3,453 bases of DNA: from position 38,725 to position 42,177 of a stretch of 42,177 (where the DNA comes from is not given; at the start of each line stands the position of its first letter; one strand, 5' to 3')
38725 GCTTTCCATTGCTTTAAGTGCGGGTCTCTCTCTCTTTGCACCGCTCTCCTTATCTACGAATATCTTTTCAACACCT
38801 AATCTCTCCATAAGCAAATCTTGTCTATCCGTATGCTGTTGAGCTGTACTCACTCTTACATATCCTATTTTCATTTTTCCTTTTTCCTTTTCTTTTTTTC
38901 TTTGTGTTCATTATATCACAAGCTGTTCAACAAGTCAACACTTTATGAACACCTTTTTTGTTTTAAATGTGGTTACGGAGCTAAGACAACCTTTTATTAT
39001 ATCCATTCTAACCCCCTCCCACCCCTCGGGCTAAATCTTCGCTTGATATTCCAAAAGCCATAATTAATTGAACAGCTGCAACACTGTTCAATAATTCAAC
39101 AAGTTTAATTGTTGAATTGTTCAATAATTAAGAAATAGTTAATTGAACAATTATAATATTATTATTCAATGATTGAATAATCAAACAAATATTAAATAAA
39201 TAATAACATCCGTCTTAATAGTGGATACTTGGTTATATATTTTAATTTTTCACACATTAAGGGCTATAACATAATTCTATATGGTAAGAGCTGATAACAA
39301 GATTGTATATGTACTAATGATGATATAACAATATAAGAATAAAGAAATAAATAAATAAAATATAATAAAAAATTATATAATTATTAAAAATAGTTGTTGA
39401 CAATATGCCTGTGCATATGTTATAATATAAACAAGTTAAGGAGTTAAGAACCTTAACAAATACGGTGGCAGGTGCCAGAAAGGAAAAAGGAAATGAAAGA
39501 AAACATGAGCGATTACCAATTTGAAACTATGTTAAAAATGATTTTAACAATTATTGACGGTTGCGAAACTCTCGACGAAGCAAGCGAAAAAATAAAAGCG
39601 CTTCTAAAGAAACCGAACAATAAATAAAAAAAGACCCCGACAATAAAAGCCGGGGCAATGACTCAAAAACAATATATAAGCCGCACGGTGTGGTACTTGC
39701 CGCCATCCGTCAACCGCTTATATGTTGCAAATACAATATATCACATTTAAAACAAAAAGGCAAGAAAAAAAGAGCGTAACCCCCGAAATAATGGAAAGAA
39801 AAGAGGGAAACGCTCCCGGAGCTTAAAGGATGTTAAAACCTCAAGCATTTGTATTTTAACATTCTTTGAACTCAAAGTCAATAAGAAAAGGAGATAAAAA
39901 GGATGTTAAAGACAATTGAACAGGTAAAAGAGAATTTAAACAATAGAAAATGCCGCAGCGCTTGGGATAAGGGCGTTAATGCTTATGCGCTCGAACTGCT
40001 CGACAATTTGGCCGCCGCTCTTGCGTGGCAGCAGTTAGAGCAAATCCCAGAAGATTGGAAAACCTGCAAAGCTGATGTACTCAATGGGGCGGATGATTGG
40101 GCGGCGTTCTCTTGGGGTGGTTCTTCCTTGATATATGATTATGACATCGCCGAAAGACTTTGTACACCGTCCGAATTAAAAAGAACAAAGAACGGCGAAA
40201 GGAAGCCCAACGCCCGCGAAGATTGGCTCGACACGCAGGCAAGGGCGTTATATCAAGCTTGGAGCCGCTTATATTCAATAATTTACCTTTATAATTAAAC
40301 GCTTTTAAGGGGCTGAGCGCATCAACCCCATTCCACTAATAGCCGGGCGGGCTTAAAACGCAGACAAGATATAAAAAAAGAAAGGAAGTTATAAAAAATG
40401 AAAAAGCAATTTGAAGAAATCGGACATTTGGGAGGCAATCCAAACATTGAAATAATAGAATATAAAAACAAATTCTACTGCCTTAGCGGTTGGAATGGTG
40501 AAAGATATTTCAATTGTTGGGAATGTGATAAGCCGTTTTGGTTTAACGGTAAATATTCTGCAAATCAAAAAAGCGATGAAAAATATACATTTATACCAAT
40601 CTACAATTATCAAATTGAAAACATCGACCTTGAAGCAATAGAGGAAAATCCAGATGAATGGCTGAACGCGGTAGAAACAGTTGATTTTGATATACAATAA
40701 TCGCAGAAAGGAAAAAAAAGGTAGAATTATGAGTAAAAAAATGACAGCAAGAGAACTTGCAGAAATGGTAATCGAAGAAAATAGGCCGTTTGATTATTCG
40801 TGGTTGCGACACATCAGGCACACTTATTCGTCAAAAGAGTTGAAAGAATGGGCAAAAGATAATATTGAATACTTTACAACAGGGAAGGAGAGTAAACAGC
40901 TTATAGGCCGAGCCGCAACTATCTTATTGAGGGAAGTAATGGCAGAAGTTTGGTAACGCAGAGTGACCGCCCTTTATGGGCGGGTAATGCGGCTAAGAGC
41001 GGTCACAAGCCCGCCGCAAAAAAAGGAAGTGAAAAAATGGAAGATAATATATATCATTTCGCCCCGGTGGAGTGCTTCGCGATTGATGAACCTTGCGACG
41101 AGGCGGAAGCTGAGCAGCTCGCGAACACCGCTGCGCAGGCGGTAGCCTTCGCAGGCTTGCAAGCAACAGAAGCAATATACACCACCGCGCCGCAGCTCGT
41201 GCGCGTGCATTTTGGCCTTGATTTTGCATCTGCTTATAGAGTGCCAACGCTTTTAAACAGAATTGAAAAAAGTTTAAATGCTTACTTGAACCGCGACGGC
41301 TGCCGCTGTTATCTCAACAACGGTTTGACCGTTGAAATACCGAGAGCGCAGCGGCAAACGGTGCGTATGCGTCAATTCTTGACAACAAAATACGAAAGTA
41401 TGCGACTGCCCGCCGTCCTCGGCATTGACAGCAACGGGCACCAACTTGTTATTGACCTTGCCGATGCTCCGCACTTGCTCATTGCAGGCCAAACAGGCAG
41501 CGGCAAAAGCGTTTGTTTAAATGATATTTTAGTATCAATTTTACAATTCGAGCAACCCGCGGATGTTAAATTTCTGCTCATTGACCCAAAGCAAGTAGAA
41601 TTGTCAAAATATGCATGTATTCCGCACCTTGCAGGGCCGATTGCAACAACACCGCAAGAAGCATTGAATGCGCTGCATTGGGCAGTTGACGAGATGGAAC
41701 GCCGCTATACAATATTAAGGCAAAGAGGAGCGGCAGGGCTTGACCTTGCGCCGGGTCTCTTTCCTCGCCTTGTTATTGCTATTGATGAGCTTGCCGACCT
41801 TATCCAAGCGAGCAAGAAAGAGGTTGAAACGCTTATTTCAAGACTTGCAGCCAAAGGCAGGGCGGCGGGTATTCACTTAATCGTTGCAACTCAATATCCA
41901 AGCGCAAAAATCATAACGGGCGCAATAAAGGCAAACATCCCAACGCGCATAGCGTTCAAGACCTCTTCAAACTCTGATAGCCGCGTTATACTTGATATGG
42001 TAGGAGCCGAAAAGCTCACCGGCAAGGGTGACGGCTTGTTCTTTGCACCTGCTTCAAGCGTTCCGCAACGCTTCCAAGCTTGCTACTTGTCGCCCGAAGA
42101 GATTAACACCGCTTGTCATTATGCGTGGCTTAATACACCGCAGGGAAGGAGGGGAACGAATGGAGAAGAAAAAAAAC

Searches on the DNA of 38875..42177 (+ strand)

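Call 114: search_dna_similar(query=window:38875-42177:+, collection=plasmids, mode=distant, max_rows=8)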
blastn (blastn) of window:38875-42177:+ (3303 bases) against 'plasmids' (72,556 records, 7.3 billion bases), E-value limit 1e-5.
No match.

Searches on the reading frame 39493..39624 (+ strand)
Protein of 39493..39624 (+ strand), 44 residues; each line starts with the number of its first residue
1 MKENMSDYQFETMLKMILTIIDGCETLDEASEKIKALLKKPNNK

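Call 5: search_protein_families(library=pfam, max_evalue=0.1, proteins=[window:39493-39624:+])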
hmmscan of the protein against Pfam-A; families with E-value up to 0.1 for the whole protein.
seq(44 aa): 0 families

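Call 6: search_protein_families(library=phrogs, max_evalue=0.01, proteins=[window:39493-39624:+])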
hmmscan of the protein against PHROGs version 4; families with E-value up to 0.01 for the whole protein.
seq(44 aa): 0 families

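Call 52: search_protein_families(library=padloc, max_evalue=0.01, proteins=[window:39493-39624:+])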
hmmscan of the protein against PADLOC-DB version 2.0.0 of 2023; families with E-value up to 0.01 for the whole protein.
seq(44 aa): 1 family
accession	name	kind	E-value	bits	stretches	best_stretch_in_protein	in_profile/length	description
PDLC00297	PtuA1|PtuA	-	0.0037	14.9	1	3-43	212-252/294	AAA ATPase domain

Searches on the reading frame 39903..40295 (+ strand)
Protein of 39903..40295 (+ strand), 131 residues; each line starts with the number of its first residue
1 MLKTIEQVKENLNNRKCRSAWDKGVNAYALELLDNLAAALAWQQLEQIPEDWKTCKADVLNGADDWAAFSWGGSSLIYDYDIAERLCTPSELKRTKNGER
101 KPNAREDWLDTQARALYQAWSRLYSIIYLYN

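Call 5: search_protein_families(library=pfam, max_evalue=0.1, proteins=[window:39903-40295:+])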
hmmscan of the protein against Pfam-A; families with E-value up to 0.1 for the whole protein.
seq(131 aa): 0 families

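Call 6: search_protein_families(library=phrogs, max_evalue=0.01, proteins=[window:39903-40295:+])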
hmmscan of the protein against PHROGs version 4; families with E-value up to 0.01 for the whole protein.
seq(131 aa): 0 families

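Call 52: search_protein_families(library=padloc, max_evalue=0.01, proteins=[window:39903-40295:+])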
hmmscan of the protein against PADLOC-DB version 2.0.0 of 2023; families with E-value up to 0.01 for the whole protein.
seq(131 aa): 0 families

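Call 90: find_homologous_proteins(query=window:39903-40295:+, max_evalue=0.001)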
Query seq(131 aa) (131 aa): 2952 proteins with E <= 0.001 among 2969 candidates; the best 120 are listed.
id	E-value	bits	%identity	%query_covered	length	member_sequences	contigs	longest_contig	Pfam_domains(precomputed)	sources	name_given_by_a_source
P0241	4.6e-78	278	94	100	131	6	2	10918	-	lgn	-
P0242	8.4e-78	277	93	100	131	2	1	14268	-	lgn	-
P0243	7.3e-77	274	94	98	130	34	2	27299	-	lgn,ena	-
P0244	2.3e-75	269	94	98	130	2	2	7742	-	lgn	-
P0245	3.0e-71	256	85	100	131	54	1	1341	-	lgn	-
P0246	6.3e-71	255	91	98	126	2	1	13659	-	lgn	-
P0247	2.2e-44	169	61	99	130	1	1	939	-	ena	-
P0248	2.8e-44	169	63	94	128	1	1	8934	-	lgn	-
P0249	1.6e-43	166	61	96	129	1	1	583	-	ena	-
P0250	1.9e-43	166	59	96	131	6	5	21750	-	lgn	-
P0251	2.2e-43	166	57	97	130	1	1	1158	-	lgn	-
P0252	2.3e-43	166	65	93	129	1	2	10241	-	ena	-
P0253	2.8e-43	165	56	97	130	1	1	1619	-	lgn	-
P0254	3.0e-43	165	64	93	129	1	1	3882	-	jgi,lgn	jgi:hypothetical protein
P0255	5.0e-43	164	64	93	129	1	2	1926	-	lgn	-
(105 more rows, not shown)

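Call 93: search_solved_structures(query=A4, max_evalue=10)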
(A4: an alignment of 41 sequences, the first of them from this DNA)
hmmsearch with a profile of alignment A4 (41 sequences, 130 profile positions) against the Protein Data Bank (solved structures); distinct sequences matched with E-value up to 10: 0.

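Call 97: predict_structure(alignment_id=A4)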
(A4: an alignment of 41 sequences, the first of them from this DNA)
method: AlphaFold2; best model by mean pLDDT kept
length: 131 residues; sequences in the alignment: 41
mean_pLDDT: 90.9   pTM: 0.85
mean pLDDT of the five models: 90.9, 86.9, 83.3, 82.4, 80.2
residues with pLDDT >= 90: 104; 70-90: 21; 50-70: 6; < 50: 0
segments of 3 or more residues with pLDDT < 50: none
pLDDT, mean of each block of 10 residues (from residue 1): 87 95 97 95 90 93 91 73 94 93 91 96 90 55
secondary structure, 60 per line:
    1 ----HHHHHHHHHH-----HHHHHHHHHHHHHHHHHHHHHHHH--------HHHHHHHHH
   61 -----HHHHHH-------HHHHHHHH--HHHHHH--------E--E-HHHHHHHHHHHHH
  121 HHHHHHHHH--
elements in order: H5-14 H20-43 H52-60 H66-71 H79-86 H89-94 H108-129

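Call 100: fold_search(model_id=the predicted structure, library=pdb)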
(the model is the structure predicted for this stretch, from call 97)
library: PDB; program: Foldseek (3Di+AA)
matches with E <= 10: 85; with E <= 0.001: 0
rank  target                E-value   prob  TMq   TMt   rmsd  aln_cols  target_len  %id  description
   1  7y16_A                8.9e-01  0.10  0.23  0.21  13.2       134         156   14  Crystal structure of rRNA-processing protein Las1 (released 2023-06-14)
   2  7y16_C                1.2e+00  0.07  0.19  0.18  12.7       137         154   12  Crystal structure of rRNA-processing protein Las1 (released 2023-06-14)
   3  6iuh_B                1.4e+00  0.04  0.16  0.18  16.4       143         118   17  Crystal structure of GIT1 PBD domain in complex with Liprin-alpha2 (released 2019-02-20)
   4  2e8g_A                1.5e+00  0.10  0.23  0.14  12.0       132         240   12  The structure of protein from P. horikoshii at 1.7 angstrom resolution (released 2008-01-22)
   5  7dgu                  1.7e+00  0.12  0.24  0.31  10.1       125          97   17  De novo designed protein H4A1R (released 2021-11-24)
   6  2gsc_E                1.9e+00  0.13  0.26  0.29  10.1       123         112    8  Crystal Structure of the Conserved Hypothetical Cytosolic Protein Xcc0516 from Xanthomonas campestris (released 2006-10-03)
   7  2rld_E                1.9e+00  0.11  0.26  0.30  10.7       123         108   15  CRYSTAL STRUCTURE OF A PROTEIN WITH UNKNOWN FUNCTION FROM S23 RIBOSOMAL PROTEIN FAMILY (BT_0352) FROM BACTEROIDES THET (released 2007-10-30)
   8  4wic_B                1.9e+00  0.06  0.24  0.10  37.5       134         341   10  Immediate-early 1 protein (IE1) of rhesus macaque cytomegalovirus (released 2015-07-15)
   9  3s9l_B                1.9e+00  0.05  0.21  0.07  13.9       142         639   11  Complex between transferrin receptor 1 and transferrin with iron in the N-Lobe, cryocooled 2 (released 2011-08-10)
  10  8dwg_R                2.5e+00  0.05  0.21  0.14  12.8       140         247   14  CryoEM structure of Gq-coupled MRGPRX1 with peptide ligand BAM8-22 and positive allosteric modulator ML382 (released 2022-11-02)
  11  1t9k_C                2.6e+00  0.06  0.21  0.10  13.5       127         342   15  X-ray crystal structure of aIF-2B alpha subunit-related translation initiation factor [Thermotoga maritima] (released 2004-06-08)
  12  7y17_F                2.9e+00  0.05  0.21  0.11  12.6       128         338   13  Crystal structure of ribosomal ITS2 pre-rRNA processing complex from Cyberlindnera jadinii (released 2023-06-14)
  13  2oku_A                3.1e+00  0.11  0.29  0.31   9.7       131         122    9  The crystal structure of the acyl-CoA dehydrogenase family protein from Porphyromonas gingivalis (released 2007-02-20)
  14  2oku_B                3.2e+00  0.11  0.29  0.32   9.0       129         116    9  The crystal structure of the acyl-CoA dehydrogenase family protein from Porphyromonas gingivalis (released 2007-02-20)
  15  2gsc_D                3.4e+00  0.10  0.28  0.31  10.6       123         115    9  Crystal Structure of the Conserved Hypothetical Cytosolic Protein Xcc0516 from Xanthomonas campestris (released 2006-10-03)
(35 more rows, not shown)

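Call 101: fold_search(model_id=the predicted structure, library=viral)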
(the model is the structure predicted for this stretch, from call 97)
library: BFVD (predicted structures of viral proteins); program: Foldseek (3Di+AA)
matches with E <= 10: 134; with E <= 0.001: 0
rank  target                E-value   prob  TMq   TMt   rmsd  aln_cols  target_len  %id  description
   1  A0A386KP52            7.0e-01  0.11  0.23  0.21  13.3       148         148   10  Uncharacterized protein [Microbacterium phage ValentiniPuff]
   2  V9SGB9                8.2e-01  0.20  0.31  0.29  17.3       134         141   13  Uncharacterized protein [Tunisvirus fontaine2]
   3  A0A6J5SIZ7            8.2e-01  0.08  0.20  0.07  14.5       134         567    8  Uncharacterized protein [uncultured Caudovirales phage]
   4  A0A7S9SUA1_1          1.6e+00  0.08  0.23  0.06  14.5       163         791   10  Uncharacterized protein [Virus NIOZ-UU157]
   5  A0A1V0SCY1            1.9e+00  0.04  0.20  0.17  17.0       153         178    8  Uncharacterized protein [Indivirus ILV1]
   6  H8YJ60                2.3e+00  0.08  0.23  0.26  10.6       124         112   14  (no name in the UniProt tables at hand)
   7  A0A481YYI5            2.3e+00  0.06  0.25  0.18  15.6       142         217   12  Histone 2A-domain-containing protein [Marseillevirus LCMAC201]
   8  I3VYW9                2.3e+00  0.05  0.22  0.07  19.1       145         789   10  (no name in the UniProt tables at hand)
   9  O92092                2.4e+00  0.06  0.25  0.09  13.6       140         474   14  PR78 [Rat cytomegalovirus (strain Maastricht)]
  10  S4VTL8                2.4e+00  0.04  0.21  0.13  13.4       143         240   12  Uncharacterized protein [Pandoravirus salinus]
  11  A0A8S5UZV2            2.5e+00  0.09  0.29  0.34   9.7       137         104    8  Uncharacterized protein [Siphoviridae sp. ctJT77]
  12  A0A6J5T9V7            2.7e+00  0.05  0.18  0.12  13.8       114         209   11  Uncharacterized protein [uncultured Caudovirales phage]
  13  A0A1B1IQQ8            2.7e+00  0.02  0.20  0.19  15.4       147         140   10  (no name in the UniProt tables at hand)
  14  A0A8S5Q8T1            2.8e+00  0.06  0.25  0.14  14.3       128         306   10  Dna polymerase B [Siphoviridae sp. ctu9a31]
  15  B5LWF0                2.8e+00  0.05  0.19  0.23  13.8       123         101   10  HPt domain-containing protein [Feldmannia species virus]
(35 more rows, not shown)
